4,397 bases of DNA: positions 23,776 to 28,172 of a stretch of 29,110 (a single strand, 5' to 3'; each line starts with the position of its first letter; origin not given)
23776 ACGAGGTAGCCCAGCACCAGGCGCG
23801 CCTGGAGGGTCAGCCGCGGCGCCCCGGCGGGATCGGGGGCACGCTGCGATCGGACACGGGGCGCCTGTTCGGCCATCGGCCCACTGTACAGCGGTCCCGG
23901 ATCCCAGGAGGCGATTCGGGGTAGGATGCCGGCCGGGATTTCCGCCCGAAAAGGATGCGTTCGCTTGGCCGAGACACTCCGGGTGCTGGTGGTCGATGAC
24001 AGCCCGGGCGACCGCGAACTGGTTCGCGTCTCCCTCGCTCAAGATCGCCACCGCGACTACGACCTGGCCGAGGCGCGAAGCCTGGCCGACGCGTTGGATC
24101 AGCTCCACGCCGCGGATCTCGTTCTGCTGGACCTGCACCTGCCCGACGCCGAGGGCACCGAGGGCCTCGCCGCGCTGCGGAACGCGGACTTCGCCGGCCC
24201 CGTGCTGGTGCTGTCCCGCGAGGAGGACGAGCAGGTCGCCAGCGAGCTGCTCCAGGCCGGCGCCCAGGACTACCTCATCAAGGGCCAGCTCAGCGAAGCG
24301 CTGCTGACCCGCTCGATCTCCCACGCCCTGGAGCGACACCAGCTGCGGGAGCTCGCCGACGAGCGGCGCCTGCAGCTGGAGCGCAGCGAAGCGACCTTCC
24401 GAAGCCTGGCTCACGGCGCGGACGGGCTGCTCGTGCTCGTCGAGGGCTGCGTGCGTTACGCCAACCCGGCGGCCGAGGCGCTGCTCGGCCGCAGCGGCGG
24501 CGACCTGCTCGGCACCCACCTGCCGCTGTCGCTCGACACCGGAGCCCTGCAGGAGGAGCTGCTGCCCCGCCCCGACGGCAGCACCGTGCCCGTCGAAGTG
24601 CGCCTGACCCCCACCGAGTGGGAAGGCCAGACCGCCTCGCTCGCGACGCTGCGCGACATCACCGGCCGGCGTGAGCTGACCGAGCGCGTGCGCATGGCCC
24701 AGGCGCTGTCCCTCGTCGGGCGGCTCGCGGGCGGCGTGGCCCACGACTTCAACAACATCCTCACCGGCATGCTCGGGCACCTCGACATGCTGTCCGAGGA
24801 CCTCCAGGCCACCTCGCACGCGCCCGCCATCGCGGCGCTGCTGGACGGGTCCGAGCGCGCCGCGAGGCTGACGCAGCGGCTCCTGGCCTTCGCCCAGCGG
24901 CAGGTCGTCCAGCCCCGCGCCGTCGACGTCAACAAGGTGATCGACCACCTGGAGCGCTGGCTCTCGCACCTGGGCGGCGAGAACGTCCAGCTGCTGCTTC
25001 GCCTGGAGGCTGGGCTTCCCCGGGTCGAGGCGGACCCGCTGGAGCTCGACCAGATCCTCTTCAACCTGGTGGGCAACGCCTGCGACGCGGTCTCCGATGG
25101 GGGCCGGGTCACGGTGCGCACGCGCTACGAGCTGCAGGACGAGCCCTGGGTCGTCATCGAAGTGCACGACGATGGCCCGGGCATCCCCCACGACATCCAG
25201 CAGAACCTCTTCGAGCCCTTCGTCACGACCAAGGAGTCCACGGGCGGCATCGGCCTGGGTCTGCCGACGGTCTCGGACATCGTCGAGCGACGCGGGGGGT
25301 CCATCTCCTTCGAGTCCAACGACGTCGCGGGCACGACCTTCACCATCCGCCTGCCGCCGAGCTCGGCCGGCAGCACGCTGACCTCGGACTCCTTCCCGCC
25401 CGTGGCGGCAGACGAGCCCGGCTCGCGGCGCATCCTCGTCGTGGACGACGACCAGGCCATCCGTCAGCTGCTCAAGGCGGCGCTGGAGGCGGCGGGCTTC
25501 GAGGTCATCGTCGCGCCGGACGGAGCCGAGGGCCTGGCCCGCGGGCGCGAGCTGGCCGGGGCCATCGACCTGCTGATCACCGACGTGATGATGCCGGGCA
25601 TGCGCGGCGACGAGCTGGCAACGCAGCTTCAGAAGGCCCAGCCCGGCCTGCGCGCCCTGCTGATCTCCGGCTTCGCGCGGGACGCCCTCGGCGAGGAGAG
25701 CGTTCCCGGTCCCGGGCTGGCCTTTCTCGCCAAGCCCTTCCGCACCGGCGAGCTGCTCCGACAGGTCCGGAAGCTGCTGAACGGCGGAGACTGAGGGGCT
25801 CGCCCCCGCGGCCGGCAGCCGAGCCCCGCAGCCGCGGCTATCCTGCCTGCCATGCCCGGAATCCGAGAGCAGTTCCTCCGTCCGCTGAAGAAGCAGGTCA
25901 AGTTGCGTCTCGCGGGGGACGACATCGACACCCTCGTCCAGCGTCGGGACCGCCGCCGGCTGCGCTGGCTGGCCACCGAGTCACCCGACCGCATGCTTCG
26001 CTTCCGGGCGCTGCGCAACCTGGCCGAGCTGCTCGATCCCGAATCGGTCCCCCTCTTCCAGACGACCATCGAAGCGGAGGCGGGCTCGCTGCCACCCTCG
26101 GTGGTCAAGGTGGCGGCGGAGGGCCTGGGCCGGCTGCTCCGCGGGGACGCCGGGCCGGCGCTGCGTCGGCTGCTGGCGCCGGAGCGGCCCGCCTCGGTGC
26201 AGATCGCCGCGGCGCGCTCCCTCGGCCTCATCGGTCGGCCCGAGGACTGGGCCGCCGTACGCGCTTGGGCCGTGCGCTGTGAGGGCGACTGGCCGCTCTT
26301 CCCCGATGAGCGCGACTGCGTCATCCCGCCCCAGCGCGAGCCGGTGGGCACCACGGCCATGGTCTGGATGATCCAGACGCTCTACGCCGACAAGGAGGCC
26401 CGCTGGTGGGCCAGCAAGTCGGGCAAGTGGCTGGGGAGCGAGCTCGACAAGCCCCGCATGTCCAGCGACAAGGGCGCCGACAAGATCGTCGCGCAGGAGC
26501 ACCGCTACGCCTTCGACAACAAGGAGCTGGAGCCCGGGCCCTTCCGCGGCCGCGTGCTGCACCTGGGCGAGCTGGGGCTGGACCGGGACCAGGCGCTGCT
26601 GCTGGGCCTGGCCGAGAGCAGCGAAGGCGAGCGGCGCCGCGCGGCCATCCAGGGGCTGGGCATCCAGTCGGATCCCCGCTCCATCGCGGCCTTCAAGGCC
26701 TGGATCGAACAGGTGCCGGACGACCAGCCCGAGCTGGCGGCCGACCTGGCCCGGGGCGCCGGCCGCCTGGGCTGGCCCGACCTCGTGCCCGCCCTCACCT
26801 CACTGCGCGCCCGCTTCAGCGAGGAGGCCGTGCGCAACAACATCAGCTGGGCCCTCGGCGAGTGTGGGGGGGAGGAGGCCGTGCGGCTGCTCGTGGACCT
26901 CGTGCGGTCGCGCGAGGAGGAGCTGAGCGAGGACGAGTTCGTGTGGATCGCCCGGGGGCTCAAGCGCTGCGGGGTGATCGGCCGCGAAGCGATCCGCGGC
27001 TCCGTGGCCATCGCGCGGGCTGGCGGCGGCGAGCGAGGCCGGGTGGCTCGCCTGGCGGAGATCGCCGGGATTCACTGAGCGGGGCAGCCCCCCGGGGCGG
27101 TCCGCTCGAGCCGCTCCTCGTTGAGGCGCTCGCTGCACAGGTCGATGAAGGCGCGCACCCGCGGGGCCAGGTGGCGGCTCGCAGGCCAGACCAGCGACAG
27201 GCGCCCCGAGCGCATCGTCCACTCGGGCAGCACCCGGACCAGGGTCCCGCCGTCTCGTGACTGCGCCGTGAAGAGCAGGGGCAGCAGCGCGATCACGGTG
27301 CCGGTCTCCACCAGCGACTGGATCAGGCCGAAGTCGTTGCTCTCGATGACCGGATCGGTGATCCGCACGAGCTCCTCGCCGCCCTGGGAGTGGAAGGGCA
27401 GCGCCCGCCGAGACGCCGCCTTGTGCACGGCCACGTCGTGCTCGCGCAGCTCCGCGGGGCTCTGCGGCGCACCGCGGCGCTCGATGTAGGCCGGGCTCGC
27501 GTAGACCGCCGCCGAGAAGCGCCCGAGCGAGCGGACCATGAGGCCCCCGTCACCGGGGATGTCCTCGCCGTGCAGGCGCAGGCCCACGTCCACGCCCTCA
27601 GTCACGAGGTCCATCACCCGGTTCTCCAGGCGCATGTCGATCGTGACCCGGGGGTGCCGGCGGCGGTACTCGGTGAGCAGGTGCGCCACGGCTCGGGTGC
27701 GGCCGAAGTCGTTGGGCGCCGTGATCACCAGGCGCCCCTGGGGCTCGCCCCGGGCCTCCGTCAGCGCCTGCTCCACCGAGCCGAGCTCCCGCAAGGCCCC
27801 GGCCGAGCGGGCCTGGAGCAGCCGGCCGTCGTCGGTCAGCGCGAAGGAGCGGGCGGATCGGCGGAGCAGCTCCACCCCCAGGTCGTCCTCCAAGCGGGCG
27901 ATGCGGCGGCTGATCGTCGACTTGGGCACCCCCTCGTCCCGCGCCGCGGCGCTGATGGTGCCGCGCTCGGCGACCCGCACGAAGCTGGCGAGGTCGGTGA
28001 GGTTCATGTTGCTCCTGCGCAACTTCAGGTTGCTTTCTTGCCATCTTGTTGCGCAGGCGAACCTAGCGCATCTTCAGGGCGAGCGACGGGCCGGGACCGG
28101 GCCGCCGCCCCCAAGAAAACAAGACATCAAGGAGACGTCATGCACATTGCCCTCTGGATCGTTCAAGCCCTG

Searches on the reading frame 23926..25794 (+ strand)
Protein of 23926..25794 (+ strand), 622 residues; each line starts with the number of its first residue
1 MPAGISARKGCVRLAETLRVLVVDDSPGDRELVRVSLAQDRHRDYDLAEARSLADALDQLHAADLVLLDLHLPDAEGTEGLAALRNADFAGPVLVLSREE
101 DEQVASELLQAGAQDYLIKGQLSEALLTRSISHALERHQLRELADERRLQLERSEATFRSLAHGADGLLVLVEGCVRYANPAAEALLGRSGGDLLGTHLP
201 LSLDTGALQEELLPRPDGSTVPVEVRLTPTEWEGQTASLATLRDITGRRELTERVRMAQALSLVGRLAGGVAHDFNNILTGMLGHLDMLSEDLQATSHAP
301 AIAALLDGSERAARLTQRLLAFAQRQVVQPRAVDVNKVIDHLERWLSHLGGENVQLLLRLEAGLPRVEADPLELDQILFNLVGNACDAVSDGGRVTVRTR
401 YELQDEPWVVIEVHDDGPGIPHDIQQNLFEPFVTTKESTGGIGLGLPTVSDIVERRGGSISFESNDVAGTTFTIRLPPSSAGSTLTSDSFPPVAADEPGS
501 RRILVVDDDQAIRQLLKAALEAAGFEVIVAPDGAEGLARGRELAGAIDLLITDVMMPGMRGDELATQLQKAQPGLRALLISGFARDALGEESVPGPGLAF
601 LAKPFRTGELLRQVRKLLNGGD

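Call 8: search_protein_families(library=pfam, proteins=[window:23926-25794:+], max_evalue=0.01)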
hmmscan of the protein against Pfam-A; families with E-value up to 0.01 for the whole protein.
window:23926-25794:+ (622 aa): 9 families
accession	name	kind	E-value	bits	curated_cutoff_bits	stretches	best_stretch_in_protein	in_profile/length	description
PF00072.30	Response_reg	-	1.5e-39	135.1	30.2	2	503-614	1-110/111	Response regulator receiver domain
PF02518.31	HATPase_c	-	1.6e-26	93.4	26.4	1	370-478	2-109/111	Histidine kinase-, DNA gyrase B-, and HSP90-like ATPase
PF00512.31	HisKA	-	1.1e-07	32.2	26.9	1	265-325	3-63/66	His Kinase A (phospho-acceptor) domain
PF13426.13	PAS_9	-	1.8e-07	31.8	27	1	167-246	3-102/103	PAS domain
PF00989.32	PAS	-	7.2e-07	29.6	22.6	1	165-245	10-113/113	PAS fold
PF13188.13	PAS_8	-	0.00071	19.8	21.8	1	165-197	11-45/65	PAS domain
PF08448.16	PAS_4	-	0.00085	20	23.1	0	174-249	15-109/110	PAS fold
PF14501.12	HATPase_c_5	-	0.0034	17.7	22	1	373-466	5-92/102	GHKL domain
PF13581.12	HATPase_c_2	-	0.0068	16.9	27.4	0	380-446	42-104/127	Histidine kinase-like ATPase domain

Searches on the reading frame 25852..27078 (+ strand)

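Call 8: search_protein_families(library=pfam, proteins=[window:25852-27078:+], max_evalue=0.01)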
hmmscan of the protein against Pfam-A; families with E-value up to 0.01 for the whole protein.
window:25852-27078:+ (408 aa): 2 families
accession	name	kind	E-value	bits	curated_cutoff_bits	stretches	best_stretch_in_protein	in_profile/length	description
PF13646.12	HEAT_2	-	3.2e-19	69.4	27.7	2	283-356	3-76/88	HEAT repeats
PF03130.22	HEAT_PBS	-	2.6e-05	24.7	20.9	0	327-351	1-25/27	PBS lyase HEAT-like repeat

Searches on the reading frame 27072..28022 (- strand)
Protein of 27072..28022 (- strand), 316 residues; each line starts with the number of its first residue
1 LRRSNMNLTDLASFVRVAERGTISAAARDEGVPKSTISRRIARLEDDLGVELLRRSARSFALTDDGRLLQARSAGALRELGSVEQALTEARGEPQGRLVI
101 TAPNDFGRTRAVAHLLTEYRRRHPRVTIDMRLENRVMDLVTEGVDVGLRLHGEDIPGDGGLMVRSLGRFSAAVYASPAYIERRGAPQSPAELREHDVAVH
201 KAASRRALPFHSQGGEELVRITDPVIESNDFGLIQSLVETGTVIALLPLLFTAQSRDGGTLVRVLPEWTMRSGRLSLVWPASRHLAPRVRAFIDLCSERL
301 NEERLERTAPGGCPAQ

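Call 8: search_protein_families(library=pfam, proteins=[window:27072-28022:-], max_evalue=0.01)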
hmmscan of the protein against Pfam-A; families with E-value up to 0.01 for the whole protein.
window:27072-28022:- (316 aa): 3 families
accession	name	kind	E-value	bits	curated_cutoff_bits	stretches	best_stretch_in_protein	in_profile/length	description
PF03466.25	LysR_substrate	-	3.2e-37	128.4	28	1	92-300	2-208/209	LysR substrate binding domain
PF00126.33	HTH_1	-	3.2e-18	65.8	26.6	1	8-67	1-60/60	Bacterial regulatory helix-turn-helix protein, lysR family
PF13556.12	HTH_30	-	0.0025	18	27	1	18-57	10-49/59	PucR C-terminal helix-turn-helix domain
